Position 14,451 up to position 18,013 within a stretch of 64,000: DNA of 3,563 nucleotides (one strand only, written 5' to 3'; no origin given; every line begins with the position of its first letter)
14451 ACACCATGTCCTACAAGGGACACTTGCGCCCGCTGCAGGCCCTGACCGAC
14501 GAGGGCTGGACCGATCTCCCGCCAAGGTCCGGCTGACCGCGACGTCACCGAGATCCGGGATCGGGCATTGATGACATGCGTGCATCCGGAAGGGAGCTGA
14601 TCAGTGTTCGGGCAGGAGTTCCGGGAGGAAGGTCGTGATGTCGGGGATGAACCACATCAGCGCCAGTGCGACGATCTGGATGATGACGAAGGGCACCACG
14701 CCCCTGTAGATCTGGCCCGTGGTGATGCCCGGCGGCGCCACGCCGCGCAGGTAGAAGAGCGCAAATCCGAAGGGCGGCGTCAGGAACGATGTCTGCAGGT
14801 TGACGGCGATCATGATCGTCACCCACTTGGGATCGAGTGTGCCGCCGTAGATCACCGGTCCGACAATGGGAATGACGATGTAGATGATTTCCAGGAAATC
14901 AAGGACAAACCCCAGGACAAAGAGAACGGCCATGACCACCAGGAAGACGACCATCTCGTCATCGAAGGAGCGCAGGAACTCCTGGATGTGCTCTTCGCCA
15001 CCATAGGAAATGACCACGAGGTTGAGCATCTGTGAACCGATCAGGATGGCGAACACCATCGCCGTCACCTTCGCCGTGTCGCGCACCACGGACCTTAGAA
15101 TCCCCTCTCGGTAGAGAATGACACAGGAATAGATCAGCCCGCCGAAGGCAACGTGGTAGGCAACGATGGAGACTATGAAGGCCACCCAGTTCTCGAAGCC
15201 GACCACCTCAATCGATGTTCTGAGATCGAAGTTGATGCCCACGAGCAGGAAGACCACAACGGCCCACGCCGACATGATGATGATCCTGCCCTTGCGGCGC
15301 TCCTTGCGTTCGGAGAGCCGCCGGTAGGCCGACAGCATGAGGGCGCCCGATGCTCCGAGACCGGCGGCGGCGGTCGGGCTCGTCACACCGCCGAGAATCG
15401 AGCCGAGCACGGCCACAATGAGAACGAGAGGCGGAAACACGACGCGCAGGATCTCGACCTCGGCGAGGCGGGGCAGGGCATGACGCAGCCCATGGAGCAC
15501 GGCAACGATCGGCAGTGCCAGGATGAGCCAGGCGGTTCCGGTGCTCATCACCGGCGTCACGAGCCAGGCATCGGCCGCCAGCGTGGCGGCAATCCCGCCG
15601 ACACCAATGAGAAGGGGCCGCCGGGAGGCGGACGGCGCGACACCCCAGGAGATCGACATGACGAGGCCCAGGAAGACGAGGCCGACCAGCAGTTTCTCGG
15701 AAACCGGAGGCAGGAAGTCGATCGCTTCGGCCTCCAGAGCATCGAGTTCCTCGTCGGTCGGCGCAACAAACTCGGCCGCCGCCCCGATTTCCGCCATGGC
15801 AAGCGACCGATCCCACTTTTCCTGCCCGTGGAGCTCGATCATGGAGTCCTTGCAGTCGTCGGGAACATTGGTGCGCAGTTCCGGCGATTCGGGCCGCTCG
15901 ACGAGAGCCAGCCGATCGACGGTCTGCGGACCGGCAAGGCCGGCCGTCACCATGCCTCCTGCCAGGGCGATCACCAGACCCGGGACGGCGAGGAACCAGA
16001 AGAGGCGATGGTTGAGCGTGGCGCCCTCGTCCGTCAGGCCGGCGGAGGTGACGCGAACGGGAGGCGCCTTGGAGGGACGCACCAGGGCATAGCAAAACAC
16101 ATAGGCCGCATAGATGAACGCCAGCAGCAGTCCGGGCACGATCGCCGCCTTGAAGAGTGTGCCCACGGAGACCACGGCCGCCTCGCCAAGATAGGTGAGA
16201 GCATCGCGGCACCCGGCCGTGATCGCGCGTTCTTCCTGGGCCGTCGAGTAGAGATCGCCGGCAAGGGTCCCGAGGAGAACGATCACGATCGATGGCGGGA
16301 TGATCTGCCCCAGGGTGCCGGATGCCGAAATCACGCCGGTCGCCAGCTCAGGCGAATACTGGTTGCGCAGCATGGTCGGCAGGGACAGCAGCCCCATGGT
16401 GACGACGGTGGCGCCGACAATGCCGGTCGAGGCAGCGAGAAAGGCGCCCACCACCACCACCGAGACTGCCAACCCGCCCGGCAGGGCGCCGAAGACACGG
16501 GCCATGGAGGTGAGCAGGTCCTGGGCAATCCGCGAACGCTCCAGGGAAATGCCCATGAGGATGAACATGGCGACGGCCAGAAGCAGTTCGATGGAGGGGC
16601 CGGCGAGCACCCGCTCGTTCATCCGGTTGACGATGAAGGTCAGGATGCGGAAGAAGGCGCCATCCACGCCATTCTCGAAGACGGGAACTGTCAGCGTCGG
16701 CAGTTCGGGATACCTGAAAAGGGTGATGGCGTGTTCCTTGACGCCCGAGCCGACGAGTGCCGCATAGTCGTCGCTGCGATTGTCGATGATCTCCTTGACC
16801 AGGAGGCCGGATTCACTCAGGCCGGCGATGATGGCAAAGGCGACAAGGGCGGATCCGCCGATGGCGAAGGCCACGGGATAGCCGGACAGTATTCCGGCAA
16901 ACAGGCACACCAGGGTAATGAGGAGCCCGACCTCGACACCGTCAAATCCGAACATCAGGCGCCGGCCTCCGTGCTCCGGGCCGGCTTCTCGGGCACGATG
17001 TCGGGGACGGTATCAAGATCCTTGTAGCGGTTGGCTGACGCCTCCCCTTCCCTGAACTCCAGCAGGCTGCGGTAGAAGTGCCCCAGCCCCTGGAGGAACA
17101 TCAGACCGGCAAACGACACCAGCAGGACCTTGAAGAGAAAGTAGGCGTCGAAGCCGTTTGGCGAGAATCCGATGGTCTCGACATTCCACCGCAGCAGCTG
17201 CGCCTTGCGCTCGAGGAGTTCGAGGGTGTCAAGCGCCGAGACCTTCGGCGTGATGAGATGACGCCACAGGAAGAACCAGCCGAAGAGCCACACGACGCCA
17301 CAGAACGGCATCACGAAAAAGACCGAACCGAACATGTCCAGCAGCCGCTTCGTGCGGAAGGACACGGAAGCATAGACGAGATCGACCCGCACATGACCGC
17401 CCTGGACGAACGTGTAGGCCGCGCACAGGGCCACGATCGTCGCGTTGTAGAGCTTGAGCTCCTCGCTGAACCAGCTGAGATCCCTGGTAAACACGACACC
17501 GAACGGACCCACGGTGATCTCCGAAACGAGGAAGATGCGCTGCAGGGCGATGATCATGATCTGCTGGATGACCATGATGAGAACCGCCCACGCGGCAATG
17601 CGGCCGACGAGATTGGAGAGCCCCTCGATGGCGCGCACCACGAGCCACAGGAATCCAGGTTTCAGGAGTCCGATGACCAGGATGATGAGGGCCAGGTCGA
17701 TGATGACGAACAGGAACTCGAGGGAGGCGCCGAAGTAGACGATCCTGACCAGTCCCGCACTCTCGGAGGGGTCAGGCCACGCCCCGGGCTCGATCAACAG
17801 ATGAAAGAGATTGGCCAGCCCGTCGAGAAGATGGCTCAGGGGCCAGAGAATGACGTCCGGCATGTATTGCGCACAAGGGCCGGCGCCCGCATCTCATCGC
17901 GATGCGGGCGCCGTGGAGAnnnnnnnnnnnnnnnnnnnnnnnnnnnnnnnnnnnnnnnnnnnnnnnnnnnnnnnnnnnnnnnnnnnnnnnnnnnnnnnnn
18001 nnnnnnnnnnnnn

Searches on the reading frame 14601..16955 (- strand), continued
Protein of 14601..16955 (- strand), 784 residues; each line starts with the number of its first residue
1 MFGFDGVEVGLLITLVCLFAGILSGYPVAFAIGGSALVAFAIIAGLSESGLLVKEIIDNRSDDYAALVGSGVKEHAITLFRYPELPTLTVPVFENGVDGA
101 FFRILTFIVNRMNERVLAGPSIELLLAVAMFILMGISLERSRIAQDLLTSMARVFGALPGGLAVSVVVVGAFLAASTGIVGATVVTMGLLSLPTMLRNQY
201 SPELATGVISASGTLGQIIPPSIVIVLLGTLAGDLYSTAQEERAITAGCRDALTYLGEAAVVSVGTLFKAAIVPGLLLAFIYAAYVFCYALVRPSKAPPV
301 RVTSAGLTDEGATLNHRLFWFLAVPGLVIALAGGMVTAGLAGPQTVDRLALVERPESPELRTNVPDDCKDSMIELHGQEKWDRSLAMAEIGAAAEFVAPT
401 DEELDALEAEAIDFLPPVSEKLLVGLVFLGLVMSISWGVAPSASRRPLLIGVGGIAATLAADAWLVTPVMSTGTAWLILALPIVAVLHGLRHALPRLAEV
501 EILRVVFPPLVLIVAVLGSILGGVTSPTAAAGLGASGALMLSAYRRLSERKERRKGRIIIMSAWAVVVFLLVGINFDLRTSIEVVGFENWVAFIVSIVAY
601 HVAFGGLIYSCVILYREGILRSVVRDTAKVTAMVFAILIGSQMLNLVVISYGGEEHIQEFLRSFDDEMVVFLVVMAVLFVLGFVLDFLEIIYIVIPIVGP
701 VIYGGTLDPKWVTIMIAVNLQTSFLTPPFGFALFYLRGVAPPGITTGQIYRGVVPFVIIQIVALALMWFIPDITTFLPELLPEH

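Call 64: search_protein_families(library=pfam, proteins=[L020:6167-7636:-, L020:5523-6170:-, L026:6184-7755:-, L026:5531-6187:-, L016:6178-7599:-, L016:5537-6181:-, L004:5422-7173:-, L004:4193-5425:-], max_evalue=0.0001)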
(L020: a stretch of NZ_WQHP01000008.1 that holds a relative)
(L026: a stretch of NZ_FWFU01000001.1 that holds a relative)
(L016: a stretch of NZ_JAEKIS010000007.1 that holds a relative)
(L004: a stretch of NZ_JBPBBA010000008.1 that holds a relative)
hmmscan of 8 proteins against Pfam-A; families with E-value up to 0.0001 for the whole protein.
L020:6167-7636:- (489 aa): 5 families
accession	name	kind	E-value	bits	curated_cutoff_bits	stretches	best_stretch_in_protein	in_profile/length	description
PF17200.10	sCache_2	-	7e-29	101.2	25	1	66-211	1-151/155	Single Cache domain 2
PF08269.17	dCache_2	-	4.8e-25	88.7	26.5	1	97-205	188-297/298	Cache domain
PF07730.19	HisKA_3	-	9e-14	52.2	24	1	271-339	1-68/68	Histidine kinase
PF02518.31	HATPase_c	-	3.7e-11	43.9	26.4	1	380-472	4-110/111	Histidine kinase-, DNA gyrase B-, and HSP90-like ATPase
PF17201.10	Cache_3-Cache_2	-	9.2e-11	42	27.7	1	94-211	183-295/299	Cache 3/Cache 2 fusion domain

L020:5523-6170:- (215 aa): 4 families
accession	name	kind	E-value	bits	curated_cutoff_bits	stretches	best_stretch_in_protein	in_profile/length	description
PF00072.30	Response_reg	-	2.3e-28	99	30.2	1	8-119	1-110/111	Response regulator receiver domain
PF00196.25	GerE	-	1.8e-19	69.6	23.5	1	147-202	2-57/57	Bacterial regulatory proteins, luxR family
PF08281.18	Sigma70_r4_2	-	2.4e-06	27.5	25.7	1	146-190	9-54/54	Sigma-70, region 4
PF13384.12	HTH_23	-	3.5e-05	23.9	24.6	1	154-185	9-40/50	Homeodomain-like domain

L026:6184-7755:- (523 aa): 6 families
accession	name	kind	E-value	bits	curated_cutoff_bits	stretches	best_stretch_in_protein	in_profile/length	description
PF17200.10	sCache_2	-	2.7e-31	109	25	1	102-248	1-152/155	Single Cache domain 2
PF08269.17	dCache_2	-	1.8e-24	86.8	26.5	1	139-241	194-297/298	Cache domain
PF07730.19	HisKA_3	-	1.5e-13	51.5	24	1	307-374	1-68/68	Histidine kinase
PF02518.31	HATPase_c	-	9.8e-13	49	26.4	1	415-506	4-110/111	Histidine kinase-, DNA gyrase B-, and HSP90-like ATPase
PF17201.10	Cache_3-Cache_2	-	4e-08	33.3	27.7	1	140-248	192-296/299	Cache 3/Cache 2 fusion domain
PF13581.12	HATPase_c_2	-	1.5e-05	25.5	27.4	1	396-468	11-87/127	Histidine kinase-like ATPase domain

L026:5531-6187:- (218 aa): 4 families
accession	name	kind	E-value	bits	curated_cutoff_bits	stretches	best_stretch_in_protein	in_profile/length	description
PF00072.30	Response_reg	-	1.4e-27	96.5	30.2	1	10-121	1-110/111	Response regulator receiver domain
PF00196.25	GerE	-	8.1e-19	67.5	23.5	1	149-204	2-57/57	Bacterial regulatory proteins, luxR family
PF08281.18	Sigma70_r4_2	-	2e-06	27.8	25.7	1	148-192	9-54/54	Sigma-70, region 4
PF13384.12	HTH_23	-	3.2e-05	24.1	24.6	1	156-187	9-40/50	Homeodomain-like domain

L016:6178-7599:- (473 aa): 6 families
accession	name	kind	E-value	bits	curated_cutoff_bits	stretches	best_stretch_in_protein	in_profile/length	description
PF17200.10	sCache_2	-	6.9e-28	98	25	1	55-199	2-151/155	Single Cache domain 2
PF08269.17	dCache_2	-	2e-26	93.3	26.5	1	43-198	31-191/298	Cache domain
PF07730.19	HisKA_3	-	2.3e-14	54.1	24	1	259-326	1-68/68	Histidine kinase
PF02518.31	HATPase_c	-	3.4e-12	47.2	26.4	1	367-456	4-110/111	Histidine kinase-, DNA gyrase B-, and HSP90-like ATPase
PF17201.10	Cache_3-Cache_2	-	1e-08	35.2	27.7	1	85-198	185-294/299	Cache 3/Cache 2 fusion domain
PF13581.12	HATPase_c_2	-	2.7e-06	27.9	27.4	1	344-449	8-123/127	Histidine kinase-like ATPase domain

L016:5537-6181:- (214 aa): 3 families
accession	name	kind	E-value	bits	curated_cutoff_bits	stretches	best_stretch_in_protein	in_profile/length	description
PF00072.30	Response_reg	-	8.6e-28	97.2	30.2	1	7-118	1-110/111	Response regulator receiver domain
PF00196.25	GerE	-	1.3e-19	70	23.5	1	146-201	2-57/57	Bacterial regulatory proteins, luxR family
PF08281.18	Sigma70_r4_2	-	9.1e-07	28.9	25.7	1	145-189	9-54/54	Sigma-70, region 4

L004:5422-7173:- (583 aa): 3 families
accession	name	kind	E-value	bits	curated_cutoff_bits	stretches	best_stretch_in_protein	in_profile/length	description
PF02775.26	TPP_enzyme_C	-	7.8e-51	172.3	21.9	1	396-543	2-151/151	Thiamine pyrophosphate enzyme, C-terminal TPP binding domain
PF02776.23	TPP_enzyme_N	-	1.6e-42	144.5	26.8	1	4-120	1-118/119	Thiamine pyrophosphate enzyme, N-terminal TPP binding domain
PF00205.28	TPP_enzyme_M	-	1.1e-40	139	30.4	1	194-331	1-137/137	Thiamine pyrophosphate enzyme, central domain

L004:4193-5425:- (410 aa): 1 family
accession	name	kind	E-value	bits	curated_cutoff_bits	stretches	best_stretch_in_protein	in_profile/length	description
PF09594.16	GT87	-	1.7e-22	80.8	25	1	102-325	1-236/237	Glycosyltransferase family 87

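Call 73: search_protein_representatives(protein=window:14601-16955:-)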
Query: 784 residues. Proteins with E-value up to 0.001 (for the whole library): 14055; up to 1e-10: 5613; up to 1e-30: 556. The best 150 are listed.
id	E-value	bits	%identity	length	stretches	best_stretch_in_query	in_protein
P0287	1.7e-291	985.4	63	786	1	1-782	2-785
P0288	2.2e-203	694.0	58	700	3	415-784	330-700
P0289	3.8e-174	597.4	56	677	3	413-782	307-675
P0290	9.8e-170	582.8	56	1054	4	613-783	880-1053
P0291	6.3e-149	514.0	60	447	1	355-783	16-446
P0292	8.1e-148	510.3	55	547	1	90-614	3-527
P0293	9.2e-144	496.9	62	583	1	1-418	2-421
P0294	1.6e-130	453.1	41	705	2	1-340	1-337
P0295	3.9e-114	398.9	58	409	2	2-346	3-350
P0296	1.6e-112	393.6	65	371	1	1-301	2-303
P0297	1.8e-112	393.4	63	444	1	440-755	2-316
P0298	4.8e-107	375.5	67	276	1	505-781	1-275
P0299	2.0e-101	356.9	67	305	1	102-392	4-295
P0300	2.0e-101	356.9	47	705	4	102-302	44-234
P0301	5.9e-101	355.4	51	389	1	277-665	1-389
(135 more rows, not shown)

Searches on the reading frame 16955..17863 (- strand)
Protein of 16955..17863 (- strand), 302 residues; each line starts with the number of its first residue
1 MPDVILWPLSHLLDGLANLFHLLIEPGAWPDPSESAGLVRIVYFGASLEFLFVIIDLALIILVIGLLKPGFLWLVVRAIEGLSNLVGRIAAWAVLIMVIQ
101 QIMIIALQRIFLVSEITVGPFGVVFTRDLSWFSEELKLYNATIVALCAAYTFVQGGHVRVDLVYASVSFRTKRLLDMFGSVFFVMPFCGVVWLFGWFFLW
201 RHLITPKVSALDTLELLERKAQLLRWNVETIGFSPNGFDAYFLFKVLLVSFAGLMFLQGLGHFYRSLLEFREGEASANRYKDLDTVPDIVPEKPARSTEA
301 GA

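Call 3: search_protein_families(library=pfam, proteins=[window:16955-17863:-], max_evalue=0.01)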
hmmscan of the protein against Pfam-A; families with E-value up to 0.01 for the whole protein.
window:16955-17863:- (302 aa): 1 family
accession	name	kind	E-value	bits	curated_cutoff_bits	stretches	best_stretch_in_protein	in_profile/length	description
PF04290.18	DctQ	-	2.7e-07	31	28.3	1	124-210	14-86/132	Tripartite ATP-independent periplasmic transporters, DctQ component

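Call 4: search_protein_families(library=ncbifam, proteins=[window:16955-17863:-], max_evalue=0.01)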
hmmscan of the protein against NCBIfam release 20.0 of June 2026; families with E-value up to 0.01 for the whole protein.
window:16955-17863:- (302 aa): 0 families
